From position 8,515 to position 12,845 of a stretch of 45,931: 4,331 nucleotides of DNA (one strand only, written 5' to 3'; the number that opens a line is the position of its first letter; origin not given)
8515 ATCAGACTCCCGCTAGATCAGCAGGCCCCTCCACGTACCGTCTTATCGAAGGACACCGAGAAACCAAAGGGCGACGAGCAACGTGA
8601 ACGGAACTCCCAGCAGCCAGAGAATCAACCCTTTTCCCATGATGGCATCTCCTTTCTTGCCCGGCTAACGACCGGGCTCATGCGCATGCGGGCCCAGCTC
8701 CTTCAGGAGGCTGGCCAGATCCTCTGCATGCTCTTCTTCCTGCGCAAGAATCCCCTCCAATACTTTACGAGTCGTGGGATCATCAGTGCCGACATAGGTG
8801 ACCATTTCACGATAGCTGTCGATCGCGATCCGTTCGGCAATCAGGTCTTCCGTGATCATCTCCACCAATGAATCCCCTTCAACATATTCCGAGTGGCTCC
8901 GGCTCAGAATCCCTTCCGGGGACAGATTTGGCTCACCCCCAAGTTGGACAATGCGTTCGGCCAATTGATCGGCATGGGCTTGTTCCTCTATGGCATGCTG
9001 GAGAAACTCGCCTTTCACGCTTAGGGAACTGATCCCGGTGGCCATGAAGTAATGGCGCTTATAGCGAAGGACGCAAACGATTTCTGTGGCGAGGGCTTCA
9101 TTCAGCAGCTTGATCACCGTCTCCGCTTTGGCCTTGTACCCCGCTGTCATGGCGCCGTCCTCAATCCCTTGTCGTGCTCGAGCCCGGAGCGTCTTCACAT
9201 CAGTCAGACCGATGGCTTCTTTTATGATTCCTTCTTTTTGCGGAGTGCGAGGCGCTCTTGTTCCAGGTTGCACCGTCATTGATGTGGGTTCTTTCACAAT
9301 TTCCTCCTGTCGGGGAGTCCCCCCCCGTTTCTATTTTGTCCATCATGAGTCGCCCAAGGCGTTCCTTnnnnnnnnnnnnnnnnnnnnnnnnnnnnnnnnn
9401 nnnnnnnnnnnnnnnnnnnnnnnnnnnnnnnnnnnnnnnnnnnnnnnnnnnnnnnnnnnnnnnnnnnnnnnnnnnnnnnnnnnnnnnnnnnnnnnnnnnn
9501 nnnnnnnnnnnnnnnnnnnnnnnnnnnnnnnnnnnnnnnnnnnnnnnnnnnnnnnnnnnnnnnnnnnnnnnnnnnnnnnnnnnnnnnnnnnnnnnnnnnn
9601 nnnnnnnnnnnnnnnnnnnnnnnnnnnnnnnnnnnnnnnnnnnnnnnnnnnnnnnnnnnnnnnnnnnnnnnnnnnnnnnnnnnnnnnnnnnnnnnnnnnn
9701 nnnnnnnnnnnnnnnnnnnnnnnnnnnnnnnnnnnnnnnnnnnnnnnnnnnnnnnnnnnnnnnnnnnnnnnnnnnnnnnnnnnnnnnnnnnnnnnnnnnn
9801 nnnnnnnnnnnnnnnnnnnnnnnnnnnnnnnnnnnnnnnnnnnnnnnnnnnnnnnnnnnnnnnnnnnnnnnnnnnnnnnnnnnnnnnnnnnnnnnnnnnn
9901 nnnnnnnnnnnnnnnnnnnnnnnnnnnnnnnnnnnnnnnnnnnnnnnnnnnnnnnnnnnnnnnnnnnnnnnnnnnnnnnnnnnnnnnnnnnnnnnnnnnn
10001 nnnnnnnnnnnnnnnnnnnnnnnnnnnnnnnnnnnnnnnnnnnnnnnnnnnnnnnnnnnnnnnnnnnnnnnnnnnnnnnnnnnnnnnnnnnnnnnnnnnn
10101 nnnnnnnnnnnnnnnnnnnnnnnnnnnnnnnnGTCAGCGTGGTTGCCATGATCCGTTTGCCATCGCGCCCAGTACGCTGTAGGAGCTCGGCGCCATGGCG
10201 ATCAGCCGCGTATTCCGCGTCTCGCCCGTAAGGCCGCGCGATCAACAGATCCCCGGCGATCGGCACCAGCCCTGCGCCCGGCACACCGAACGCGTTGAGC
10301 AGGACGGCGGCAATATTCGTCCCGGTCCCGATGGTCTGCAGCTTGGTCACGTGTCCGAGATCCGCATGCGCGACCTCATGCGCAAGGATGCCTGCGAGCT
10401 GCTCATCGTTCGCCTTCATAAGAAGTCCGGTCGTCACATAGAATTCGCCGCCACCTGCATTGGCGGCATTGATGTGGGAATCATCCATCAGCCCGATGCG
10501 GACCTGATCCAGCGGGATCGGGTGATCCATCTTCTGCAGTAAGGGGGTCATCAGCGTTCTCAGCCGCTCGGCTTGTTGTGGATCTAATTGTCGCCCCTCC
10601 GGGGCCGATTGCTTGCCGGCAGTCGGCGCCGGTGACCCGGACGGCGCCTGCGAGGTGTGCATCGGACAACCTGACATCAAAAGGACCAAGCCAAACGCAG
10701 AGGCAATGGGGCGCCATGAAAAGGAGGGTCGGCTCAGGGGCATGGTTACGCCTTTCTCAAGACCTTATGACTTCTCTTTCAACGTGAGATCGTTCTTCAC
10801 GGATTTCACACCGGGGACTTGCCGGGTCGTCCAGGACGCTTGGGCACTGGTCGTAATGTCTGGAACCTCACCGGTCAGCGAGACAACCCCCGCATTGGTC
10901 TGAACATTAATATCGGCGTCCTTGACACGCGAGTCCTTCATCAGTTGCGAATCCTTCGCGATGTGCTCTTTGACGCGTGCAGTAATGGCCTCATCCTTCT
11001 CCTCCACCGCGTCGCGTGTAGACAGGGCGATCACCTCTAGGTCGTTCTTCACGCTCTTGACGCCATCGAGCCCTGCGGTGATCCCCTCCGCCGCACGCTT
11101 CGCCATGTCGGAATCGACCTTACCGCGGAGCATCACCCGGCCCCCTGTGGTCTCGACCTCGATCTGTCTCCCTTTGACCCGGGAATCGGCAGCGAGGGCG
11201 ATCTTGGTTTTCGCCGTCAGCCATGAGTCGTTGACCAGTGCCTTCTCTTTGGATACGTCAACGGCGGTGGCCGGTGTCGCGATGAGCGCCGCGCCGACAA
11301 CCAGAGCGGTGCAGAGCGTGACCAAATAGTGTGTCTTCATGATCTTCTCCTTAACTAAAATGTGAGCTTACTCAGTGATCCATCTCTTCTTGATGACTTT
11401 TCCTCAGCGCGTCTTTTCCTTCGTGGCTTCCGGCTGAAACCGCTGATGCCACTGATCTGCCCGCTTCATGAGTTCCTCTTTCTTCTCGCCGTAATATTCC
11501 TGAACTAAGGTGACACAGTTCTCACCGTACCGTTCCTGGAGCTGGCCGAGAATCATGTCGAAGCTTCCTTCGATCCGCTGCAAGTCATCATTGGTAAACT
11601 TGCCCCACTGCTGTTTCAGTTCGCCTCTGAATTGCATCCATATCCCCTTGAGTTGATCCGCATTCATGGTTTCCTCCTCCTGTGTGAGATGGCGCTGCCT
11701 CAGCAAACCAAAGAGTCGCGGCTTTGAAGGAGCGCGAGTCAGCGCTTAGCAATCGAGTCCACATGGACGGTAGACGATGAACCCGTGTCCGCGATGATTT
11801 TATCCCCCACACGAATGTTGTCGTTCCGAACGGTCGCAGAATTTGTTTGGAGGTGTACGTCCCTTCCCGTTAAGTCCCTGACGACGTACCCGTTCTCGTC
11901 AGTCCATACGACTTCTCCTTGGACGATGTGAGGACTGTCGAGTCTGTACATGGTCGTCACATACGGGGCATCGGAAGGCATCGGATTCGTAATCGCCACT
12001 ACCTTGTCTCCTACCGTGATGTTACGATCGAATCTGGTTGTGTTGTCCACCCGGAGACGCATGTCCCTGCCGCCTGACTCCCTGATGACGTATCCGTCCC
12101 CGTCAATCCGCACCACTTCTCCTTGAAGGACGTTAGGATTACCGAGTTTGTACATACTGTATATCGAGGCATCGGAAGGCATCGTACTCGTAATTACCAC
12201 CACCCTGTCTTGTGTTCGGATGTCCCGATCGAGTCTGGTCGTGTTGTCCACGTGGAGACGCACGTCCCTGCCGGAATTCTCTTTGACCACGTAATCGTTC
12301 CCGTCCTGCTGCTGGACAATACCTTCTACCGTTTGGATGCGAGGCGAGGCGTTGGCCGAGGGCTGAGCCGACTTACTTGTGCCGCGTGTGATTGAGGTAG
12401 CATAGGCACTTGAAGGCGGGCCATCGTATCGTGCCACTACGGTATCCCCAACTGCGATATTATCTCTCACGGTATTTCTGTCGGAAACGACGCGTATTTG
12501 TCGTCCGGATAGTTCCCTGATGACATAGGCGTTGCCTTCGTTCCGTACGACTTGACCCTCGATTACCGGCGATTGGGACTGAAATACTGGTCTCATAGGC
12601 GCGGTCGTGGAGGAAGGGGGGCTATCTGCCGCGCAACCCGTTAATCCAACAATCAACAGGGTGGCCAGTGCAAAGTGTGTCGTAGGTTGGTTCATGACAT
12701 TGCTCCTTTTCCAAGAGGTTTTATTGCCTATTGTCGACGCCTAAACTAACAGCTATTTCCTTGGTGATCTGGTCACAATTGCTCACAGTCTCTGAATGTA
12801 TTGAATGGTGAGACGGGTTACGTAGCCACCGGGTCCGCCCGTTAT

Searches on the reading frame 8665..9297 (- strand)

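Call 17: search_protein_families(library=pfam, proteins=[window:8665-9297:-], max_evalue=0.001)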
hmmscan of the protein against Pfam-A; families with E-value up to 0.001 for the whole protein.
window:8665-9297:- (210 aa): 4 families
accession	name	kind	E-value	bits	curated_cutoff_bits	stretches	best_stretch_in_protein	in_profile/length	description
PF00210.30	Ferritin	-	4e-26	92.1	24.5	1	62-201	1-139/142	Ferritin-like domain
PF02915.23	Rubrerythrin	-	1.4e-07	32.4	22.8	1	63-197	1-136/137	Rubrerythrin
PF09537.16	DUF2383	-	6.8e-06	26.6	30.8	0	86-155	24-92/111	Domain of unknown function (DUF2383)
PF05974.18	DUF892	-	0.00084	19.9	23.7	0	85-201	27-153/159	Domain of unknown function (DUF892)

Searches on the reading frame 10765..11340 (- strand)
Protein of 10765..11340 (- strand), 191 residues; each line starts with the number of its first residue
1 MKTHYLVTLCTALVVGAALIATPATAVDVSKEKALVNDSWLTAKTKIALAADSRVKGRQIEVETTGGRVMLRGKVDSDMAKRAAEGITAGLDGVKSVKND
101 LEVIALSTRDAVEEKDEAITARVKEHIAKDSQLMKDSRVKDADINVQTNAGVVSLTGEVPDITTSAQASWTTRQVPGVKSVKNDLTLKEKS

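Call 7: search_protein_families(library=pfam, proteins=[window:10765-11340:-], max_evalue=0.01)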
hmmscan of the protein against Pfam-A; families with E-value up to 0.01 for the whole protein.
window:10765-11340:- (191 aa): 2 families
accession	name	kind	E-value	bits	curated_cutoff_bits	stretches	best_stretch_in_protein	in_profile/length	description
PF04972.22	BON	-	1.8e-30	105.5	27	2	37-104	1-68/69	BON domain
PF21937.1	Yop-YscD_ppl_2nd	-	5.8e-05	23.2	27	0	140-185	18-64/67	YscD/CdsD-like Bon-like domain 2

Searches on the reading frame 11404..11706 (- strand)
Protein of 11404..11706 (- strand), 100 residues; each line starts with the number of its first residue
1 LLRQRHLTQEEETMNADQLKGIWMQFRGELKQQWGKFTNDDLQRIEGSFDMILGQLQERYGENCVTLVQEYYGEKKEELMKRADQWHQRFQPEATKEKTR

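Call 7: search_protein_families(library=pfam, proteins=[window:11404-11706:-], max_evalue=0.01)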
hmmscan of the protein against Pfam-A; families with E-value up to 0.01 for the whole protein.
window:11404-11706:- (100 aa): 2 families
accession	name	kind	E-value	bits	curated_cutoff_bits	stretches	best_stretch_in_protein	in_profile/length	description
PF05532.17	CsbD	-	2.4e-13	50.2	40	1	17-62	1-46/53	CsbD-like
PF09888.14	DUF2115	-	0.0023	18.9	25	1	29-96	8-75/162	Uncharacterized protein conserved in archaea (DUF2115)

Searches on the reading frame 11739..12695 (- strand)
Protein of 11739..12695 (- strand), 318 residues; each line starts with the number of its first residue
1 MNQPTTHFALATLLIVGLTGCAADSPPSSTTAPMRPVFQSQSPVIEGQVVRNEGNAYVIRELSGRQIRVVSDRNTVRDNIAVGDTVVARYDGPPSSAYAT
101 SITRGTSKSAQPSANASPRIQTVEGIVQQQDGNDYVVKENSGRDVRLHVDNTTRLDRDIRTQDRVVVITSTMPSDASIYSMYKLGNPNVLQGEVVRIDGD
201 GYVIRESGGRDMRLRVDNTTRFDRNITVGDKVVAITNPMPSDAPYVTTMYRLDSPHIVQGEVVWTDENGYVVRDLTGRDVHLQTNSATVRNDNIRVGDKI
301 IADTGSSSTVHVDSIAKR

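Call 6: search_protein_families(library=pfam, proteins=[window:11739-12695:-], max_evalue=0.01)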
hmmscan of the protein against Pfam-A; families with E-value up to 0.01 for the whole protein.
window:11739-12695:- (318 aa): 3 families
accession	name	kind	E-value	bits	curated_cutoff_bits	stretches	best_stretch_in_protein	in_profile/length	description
PF04076.19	BOF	-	1.3e-06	28.9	25.8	0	120-167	37-83/103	Bacterial OB fold (BOF) protein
PF08402.16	TOBE_2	-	0.00092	19.7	21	0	202-233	34-65/76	TOBE domain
PF18994.6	Prophage_tailD1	-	0.0016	19.1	23.6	0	46-67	51-72/84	Prophage endopeptidase tail N-terminal domain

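Call 22: search_protein_families(library=ncbifam, proteins=[window:11739-12695:-], max_evalue=0.001)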
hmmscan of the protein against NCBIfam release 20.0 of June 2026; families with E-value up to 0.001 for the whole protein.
window:11739-12695:- (318 aa): 0 families
